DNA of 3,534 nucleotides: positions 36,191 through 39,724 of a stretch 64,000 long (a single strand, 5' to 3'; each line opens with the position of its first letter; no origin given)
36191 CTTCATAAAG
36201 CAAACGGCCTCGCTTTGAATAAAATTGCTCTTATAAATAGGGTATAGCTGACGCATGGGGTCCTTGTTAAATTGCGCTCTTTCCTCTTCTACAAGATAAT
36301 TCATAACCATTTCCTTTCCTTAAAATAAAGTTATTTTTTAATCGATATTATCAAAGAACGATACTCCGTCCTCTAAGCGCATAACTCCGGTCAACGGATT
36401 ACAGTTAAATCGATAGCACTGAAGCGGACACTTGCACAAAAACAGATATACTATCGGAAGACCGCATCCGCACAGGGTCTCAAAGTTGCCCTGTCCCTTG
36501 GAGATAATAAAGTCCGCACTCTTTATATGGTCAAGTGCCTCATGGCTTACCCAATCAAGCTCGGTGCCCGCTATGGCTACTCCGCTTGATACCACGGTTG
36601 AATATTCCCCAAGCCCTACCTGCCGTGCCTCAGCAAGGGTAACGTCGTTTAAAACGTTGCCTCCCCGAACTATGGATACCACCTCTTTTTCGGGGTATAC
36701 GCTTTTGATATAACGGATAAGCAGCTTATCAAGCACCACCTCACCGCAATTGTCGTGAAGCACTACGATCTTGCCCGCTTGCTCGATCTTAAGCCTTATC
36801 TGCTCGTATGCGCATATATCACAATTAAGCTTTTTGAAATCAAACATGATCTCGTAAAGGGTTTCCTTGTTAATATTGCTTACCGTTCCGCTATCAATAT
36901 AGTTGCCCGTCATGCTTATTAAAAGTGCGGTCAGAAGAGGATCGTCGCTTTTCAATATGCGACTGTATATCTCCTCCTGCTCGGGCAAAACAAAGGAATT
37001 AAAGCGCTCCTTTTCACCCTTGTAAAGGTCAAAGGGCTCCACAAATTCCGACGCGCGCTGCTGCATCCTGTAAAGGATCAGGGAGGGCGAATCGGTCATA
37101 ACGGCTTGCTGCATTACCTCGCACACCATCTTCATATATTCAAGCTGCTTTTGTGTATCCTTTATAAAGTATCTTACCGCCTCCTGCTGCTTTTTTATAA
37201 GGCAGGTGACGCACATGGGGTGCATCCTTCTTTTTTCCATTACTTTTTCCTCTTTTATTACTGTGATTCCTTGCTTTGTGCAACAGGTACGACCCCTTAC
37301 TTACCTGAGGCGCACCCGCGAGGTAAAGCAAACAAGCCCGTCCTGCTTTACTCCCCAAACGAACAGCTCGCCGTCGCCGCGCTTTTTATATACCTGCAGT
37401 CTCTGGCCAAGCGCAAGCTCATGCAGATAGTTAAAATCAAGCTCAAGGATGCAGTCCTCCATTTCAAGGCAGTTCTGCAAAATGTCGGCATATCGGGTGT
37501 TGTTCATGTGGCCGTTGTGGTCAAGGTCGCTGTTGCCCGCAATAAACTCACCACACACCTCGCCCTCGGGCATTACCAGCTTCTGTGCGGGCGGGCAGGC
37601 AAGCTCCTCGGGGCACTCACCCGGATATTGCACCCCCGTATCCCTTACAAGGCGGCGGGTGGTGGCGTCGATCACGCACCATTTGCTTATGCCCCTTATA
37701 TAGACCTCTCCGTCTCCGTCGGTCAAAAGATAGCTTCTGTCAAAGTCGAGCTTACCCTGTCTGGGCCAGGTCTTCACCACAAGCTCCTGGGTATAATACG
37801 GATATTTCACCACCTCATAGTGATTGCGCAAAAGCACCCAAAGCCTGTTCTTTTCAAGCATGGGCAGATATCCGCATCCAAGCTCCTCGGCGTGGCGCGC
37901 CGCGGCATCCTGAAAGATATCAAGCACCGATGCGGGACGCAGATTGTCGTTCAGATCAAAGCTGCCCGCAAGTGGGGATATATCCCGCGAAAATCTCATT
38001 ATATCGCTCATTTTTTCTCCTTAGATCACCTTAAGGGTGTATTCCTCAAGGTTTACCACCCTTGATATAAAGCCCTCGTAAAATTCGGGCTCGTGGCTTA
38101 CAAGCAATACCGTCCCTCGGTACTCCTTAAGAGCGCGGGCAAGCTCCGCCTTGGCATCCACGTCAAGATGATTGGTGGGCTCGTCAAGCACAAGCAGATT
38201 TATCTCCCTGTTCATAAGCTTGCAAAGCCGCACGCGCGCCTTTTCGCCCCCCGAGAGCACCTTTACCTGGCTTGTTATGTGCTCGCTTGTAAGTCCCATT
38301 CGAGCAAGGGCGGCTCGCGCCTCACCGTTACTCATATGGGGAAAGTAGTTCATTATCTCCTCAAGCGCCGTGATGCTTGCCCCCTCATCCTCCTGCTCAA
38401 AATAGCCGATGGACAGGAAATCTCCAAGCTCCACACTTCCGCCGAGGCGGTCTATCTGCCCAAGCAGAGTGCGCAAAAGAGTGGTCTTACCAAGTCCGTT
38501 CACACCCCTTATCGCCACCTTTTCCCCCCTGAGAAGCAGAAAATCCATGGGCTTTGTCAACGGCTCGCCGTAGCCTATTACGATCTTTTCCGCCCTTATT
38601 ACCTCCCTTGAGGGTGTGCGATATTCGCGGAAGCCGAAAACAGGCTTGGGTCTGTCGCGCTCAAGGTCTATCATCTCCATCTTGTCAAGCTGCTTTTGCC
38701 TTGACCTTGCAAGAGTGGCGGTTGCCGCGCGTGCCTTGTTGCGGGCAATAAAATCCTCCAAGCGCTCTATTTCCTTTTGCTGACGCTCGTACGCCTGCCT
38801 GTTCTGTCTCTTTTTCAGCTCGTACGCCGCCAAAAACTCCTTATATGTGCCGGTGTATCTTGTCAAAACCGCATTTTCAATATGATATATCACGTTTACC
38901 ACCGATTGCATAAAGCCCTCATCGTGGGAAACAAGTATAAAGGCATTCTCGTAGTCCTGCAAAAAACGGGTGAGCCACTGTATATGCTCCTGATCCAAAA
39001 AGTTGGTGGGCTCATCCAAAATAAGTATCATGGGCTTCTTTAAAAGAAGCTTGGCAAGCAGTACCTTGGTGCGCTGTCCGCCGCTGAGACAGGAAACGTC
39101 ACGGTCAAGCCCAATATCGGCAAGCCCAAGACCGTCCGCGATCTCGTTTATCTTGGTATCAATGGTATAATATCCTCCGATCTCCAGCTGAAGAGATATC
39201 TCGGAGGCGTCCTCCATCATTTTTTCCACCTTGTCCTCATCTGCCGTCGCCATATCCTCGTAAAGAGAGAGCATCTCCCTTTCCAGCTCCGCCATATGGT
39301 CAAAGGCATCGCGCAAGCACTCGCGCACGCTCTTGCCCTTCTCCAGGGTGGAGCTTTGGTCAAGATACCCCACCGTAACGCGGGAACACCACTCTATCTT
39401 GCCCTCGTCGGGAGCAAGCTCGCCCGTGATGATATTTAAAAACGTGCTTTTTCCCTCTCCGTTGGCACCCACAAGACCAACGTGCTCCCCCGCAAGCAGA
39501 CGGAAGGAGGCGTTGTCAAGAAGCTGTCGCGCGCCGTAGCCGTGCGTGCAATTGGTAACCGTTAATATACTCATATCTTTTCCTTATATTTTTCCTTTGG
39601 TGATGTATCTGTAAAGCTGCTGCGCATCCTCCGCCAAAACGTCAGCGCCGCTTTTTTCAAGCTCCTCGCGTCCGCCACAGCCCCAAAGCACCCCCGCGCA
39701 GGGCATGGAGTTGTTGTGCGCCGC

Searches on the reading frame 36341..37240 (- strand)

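Call 34: search_protein_families(library=pfam, proteins=[window:36341-37240:-], max_evalue=0.001)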
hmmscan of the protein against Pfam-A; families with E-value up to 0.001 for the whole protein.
window:36341-37240:- (300 aa): 1 family
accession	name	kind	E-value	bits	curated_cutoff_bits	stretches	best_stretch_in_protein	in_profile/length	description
PF01937.24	ARMT1-like_dom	-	3.5e-44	151.7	25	1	6-276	1-301/311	Damage-control phosphatase ARMT1-like domain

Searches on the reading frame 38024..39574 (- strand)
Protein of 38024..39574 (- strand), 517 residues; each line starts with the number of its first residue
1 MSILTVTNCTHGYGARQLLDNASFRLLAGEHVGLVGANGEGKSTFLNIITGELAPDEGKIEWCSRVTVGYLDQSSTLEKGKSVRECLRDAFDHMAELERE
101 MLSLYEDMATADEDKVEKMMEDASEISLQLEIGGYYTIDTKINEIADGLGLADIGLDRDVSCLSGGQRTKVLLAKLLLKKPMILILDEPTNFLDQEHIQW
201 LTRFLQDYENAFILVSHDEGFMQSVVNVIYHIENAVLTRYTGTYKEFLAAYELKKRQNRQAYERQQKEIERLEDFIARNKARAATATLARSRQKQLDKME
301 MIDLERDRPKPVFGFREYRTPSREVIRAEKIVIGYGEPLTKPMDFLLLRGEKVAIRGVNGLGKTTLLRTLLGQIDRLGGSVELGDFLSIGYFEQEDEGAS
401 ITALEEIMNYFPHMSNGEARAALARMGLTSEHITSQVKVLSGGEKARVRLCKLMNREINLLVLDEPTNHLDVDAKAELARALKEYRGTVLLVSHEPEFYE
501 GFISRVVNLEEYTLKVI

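Call 34: search_protein_families(library=pfam, proteins=[window:38024-39574:-], max_evalue=0.001)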
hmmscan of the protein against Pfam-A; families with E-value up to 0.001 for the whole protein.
window:38024-39574:- (517 aa): 11 families
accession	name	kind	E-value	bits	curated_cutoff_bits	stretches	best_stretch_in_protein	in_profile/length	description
PF00005.33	ABC_tran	-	2.5e-48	164.6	25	2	19-191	1-137/137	ABC transporter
PF12848.13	ABC_tran_Xtn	-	2.4e-24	85.6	25.9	1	230-310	1-80/85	ABC transporter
PF02463.25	SMC_N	-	4.7e-13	49.5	40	1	114-230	87-209/220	RecF/RecN/SMC N terminal domain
PF13304.12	AAA_21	-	1.9e-12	48.3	27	1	459-497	260-301/304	AAA domain, putative AbiEii toxin, Type IV TA system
PF05729.18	NACHT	-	2.7e-05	24.5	26.7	0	353-371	3-21/167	NACHT domain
PF01926.29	MMR_HSR1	-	8.8e-05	23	21.9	0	31-54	1-24/113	50S ribosome-binding GTPase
PF03193.22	RsgA_GTPase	-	0.00019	21.7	30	0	26-58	103-135/174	RsgA GTPase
PF13175.12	AAA_15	-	0.00026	21.2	32.1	0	34-249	28-157/374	AAA ATPase domain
PF13191.12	AAA_16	-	0.0003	21.8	32.6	0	351-389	25-63/167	AAA ATPase domain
PF00931.28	NB-ARC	-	0.00044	20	23.5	0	353-384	21-52/248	NB-ARC domain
PF13401.12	AAA_22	-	0.00095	19.9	27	0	354-478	9-104/130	AAA domain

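Call 60: search_protein_families(library=padloc, proteins=[window:38024-39574:-], max_evalue=1e-8)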
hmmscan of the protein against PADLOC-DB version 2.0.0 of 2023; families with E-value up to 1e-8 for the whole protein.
window:38024-39574:- (517 aa): 5 families
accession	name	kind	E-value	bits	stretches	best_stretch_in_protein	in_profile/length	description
PDLC04135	mad3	-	1.1e-44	151.5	2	107-234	210-339/374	mads_3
PDLC04140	mad8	-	7.5e-21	72.9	1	15-218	13-233/314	mads_8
PDLC04164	AriA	-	4e-13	47.5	0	34-206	32-215/253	-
PDLC02980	AriA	-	2.6e-11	42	0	460-497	261-301/304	-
PDLC02914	ATPase-Toprim_I-B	-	6e-10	36.9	0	439-485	184-230/443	-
